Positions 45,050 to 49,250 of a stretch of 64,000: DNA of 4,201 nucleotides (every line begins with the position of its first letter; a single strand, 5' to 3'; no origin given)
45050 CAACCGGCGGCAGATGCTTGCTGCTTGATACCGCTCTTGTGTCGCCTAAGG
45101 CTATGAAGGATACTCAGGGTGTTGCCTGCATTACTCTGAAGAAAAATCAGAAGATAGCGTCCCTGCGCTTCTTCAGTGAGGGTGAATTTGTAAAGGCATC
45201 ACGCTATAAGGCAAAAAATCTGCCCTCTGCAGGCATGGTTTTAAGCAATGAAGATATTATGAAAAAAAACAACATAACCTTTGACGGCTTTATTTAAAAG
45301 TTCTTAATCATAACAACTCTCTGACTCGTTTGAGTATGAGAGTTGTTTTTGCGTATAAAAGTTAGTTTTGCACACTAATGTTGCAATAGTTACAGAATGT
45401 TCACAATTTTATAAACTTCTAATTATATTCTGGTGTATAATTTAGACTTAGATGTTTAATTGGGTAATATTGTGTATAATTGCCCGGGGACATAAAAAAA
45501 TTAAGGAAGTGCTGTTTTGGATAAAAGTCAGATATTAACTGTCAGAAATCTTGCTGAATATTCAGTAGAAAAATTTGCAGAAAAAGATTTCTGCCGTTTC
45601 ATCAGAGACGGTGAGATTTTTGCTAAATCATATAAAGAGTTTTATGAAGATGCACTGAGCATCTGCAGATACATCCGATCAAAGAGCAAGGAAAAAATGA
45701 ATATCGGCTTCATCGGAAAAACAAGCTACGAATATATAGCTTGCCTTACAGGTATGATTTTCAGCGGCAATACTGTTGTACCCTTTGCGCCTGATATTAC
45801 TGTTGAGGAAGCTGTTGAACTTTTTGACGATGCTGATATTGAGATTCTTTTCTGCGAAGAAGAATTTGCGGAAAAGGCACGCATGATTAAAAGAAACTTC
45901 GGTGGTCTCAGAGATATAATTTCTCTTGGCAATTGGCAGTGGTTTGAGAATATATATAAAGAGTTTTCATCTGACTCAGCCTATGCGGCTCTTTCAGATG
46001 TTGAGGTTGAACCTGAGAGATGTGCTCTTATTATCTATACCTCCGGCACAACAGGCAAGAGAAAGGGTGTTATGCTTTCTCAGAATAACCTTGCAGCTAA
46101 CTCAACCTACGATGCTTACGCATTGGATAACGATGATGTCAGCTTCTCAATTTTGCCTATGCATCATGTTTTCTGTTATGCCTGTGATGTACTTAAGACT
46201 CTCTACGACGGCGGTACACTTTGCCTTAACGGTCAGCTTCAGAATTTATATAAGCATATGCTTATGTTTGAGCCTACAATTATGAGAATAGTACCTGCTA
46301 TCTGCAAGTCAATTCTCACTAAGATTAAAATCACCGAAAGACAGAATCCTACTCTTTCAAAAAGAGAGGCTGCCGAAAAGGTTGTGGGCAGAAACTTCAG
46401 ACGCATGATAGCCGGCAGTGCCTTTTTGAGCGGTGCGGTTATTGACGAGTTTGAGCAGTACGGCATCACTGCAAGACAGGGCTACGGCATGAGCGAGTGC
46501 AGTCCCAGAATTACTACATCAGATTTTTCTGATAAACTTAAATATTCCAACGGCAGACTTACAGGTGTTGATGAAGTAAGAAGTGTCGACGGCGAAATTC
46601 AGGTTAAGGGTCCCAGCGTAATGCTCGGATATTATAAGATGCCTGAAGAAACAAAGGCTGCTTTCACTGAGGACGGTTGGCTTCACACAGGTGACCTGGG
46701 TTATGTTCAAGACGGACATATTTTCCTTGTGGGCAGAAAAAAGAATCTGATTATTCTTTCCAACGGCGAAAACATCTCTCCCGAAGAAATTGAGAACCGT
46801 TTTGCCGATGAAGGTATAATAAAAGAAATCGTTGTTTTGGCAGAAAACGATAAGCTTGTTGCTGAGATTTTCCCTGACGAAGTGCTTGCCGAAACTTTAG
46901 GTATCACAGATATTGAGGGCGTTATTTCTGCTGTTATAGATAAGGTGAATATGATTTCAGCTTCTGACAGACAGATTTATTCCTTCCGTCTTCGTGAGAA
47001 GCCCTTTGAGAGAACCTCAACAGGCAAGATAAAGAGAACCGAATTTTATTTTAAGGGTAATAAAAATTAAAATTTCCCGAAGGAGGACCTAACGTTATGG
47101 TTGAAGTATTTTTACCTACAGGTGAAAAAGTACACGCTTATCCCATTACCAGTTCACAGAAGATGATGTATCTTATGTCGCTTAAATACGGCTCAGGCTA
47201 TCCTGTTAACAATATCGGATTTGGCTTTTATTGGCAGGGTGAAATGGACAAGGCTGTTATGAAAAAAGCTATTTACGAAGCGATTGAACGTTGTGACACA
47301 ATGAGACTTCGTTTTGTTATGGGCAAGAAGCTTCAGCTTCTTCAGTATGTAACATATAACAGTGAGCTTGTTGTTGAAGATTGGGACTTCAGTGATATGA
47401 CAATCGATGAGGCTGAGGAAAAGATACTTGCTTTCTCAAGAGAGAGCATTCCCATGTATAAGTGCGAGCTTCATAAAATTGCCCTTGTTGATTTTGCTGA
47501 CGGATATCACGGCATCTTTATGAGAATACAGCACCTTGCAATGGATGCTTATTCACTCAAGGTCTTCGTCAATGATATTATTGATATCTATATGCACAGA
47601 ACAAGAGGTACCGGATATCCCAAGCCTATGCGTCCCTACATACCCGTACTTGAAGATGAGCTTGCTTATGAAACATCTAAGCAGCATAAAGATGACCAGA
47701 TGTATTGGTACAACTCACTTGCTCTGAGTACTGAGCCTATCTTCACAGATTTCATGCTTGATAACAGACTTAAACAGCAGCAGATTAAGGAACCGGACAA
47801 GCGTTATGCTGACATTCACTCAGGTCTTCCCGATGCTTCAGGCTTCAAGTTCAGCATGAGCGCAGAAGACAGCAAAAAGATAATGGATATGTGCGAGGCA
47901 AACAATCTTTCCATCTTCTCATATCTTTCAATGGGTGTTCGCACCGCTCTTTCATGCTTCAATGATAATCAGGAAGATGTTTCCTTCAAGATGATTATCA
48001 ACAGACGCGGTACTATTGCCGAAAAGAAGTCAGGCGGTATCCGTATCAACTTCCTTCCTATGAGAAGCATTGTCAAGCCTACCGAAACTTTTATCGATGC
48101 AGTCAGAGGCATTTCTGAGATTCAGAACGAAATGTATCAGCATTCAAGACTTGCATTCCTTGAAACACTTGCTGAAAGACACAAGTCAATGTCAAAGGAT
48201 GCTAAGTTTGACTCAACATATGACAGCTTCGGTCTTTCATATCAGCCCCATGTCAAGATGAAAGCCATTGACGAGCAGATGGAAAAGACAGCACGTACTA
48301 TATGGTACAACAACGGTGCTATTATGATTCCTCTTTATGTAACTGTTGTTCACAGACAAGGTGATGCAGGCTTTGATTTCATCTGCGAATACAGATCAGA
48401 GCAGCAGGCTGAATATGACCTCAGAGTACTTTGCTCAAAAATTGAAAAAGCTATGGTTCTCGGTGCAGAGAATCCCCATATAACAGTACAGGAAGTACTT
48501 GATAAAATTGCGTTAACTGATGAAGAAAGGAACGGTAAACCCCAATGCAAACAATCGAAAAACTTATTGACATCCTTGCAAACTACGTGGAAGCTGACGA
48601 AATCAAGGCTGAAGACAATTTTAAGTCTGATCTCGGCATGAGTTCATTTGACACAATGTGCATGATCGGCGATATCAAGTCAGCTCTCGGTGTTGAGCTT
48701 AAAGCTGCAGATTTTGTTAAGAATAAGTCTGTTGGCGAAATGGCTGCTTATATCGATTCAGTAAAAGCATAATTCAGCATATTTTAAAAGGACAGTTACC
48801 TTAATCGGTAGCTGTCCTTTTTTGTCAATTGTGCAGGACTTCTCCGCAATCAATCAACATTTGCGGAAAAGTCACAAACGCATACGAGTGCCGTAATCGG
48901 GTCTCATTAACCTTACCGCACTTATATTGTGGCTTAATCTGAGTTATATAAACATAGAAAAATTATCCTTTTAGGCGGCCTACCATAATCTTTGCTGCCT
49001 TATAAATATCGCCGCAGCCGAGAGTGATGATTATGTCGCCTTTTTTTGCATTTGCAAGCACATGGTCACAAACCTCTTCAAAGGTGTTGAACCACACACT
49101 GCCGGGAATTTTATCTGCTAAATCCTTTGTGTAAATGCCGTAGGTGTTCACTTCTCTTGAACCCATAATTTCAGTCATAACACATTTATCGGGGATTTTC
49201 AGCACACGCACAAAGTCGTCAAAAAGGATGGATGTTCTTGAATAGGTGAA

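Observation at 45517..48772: Self-contained minimal A + C + T operon (stand-alone adenylating enzyme, condensation domain, carrier protein)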

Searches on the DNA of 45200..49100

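Call 81: search_rna_families(source=window, start=45200, end=49100, threshold=evalue, max_evalue=1)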
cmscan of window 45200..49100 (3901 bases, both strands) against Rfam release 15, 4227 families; matches with E-value up to 1: 1.
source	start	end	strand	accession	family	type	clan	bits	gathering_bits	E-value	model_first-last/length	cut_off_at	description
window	48182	48262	+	RF02086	Yar_2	Gene; lncRNA;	-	20.4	50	0.36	1-74/74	no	Yellow-achaete intergenic RNA conserved region 2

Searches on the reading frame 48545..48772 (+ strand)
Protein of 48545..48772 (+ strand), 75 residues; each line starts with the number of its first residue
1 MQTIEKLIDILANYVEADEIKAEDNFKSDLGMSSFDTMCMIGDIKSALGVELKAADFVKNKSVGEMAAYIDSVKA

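Call 6: search_protein_families(library=pfam, proteins=[window:48545-48772:+], max_evalue=0.1)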
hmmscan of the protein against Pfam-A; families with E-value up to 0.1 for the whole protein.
window:48545-48772:+ (75 aa): 1 family
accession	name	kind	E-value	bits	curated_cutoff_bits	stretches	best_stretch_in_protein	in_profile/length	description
PF00550.31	PP-binding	-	7.1e-11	42.6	20.8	1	8-70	4-67/67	Phosphopantetheine attachment site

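Call 7: search_protein_families(library=ncbifam, proteins=[window:48545-48772:+], max_evalue=0.1)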
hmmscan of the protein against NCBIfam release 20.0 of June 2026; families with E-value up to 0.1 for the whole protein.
window:48545-48772:+ (75 aa): 17 families
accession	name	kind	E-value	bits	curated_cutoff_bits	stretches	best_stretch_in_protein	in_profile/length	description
NF002148.0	PRK00982.1-2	subfamily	1.3e-07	31.4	71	1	3-73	5-77/79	acyl carrier protein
NF002150.0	PRK00982.1-4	subfamily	3.8e-07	30.3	66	1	15-72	20-77/80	acyl carrier protein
TIGR00517.1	acyl_carrier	equivalog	1.5e-06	27.9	70.45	1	2-72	3-75/77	acyl carrier protein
NF002151.0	PRK00982.1-5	equivalog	3.3e-05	23.9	92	1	14-73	17-76/78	acyl carrier protein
NF003757.0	PRK05350.1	equivalog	5.1e-05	23.3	65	1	6-71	10-77/83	acyl carrier protein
NF002147.0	PRK00982.1-1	equivalog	0.00041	20.1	84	1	7-74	12-81/83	acyl carrier protein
NF002149.0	PRK00982.1-3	equivalog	0.00079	19.3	106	1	14-72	17-75/78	acyl carrier protein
NF058660.1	cispen_ACP_AmcB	equivalog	0.00086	19.4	80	1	8-74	11-79/80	cispentacin biosynthesis acyl carrier protein AmcB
NF040636.1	AcpM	exception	0.0026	17.7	146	1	14-74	19-79/93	meromycolate extension acyl carrier protein AcpM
NF040607.1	mycolic_Pks13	equivalog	0.003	15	2100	1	15-70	20-74/1680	polyketide synthase Pks13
NF003464.0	PRK05087.1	equivalog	0.0069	16.4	68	1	2-60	2-62/78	D-alanine--poly(phosphoribitol) ligase subunit DltC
NF004533.0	PRK05883.1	equivalog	0.007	16.2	72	1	6-71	27-94/100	acyl carrier protein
NF005079.0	PRK06508.1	equivalog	0.0084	16.5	83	1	2-65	3-68/93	acyl carrier protein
TIGR01688.1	dltC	equivalog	0.014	15.5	52.35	1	5-59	2-58/73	D-alanine--poly(phosphoribitol) ligase subunit 2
NF047350.1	aureusi_NRPS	equivalog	0.016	12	2500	1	5-71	1927-1991/2373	aureusimine non-ribosomal peptide synthetase AusA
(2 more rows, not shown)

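Call 25: search_solved_structures(query=window:48545-48772:+, max_evalue=0.01, show_alignments=2)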
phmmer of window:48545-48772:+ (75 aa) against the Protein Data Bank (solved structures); distinct sequences matched with E-value up to 0.01: 22.
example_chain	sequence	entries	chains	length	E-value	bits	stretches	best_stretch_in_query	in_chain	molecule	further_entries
1hy8_A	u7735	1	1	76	5.4e-05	26.7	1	3-72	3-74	ACYL CARRIER PROTEIN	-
2x2b_A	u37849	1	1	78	5.7e-05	26.6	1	3-72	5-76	ACYL CARRIER PROTEIN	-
6lvt_A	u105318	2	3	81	7.9e-05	26.2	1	7-71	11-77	Acyl carrier protein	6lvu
4dxe_H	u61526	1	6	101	8.4e-05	26.1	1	1-73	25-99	Acyl carrier protein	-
2n50_A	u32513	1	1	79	0.00023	24.7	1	3-71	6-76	Acyl carrier protein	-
1f80_D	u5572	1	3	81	0.00026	24.5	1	3-72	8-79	ACYL CARRIER PROTEIN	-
2ehs_A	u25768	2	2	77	0.0007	23.2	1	7-70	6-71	Acyl carrier protein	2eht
8jfg_G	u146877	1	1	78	0.0018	21.9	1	14-73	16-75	Acyl carrier protein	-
8jfn_B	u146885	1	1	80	0.0018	21.9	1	14-73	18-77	Acyl carrier protein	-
1x3o_A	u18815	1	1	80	0.0018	21.9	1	5-71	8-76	acyl carrier protein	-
8jfi_G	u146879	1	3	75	0.0019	21.8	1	14-73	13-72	Acyl carrier protein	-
8jfh_E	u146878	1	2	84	0.0021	21.7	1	14-73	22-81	Acyl carrier protein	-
4zjb_G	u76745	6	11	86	0.0021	21.7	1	14-73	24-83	Acyl carrier protein | Acyl carrier protein,Acyl carrier protein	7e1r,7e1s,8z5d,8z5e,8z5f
9f5x_J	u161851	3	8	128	0.0022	21.6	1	14-71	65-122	Acyl carrier protein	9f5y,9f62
5h9g_A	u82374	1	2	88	0.0024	21.5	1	14-73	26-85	Acyl carrier protein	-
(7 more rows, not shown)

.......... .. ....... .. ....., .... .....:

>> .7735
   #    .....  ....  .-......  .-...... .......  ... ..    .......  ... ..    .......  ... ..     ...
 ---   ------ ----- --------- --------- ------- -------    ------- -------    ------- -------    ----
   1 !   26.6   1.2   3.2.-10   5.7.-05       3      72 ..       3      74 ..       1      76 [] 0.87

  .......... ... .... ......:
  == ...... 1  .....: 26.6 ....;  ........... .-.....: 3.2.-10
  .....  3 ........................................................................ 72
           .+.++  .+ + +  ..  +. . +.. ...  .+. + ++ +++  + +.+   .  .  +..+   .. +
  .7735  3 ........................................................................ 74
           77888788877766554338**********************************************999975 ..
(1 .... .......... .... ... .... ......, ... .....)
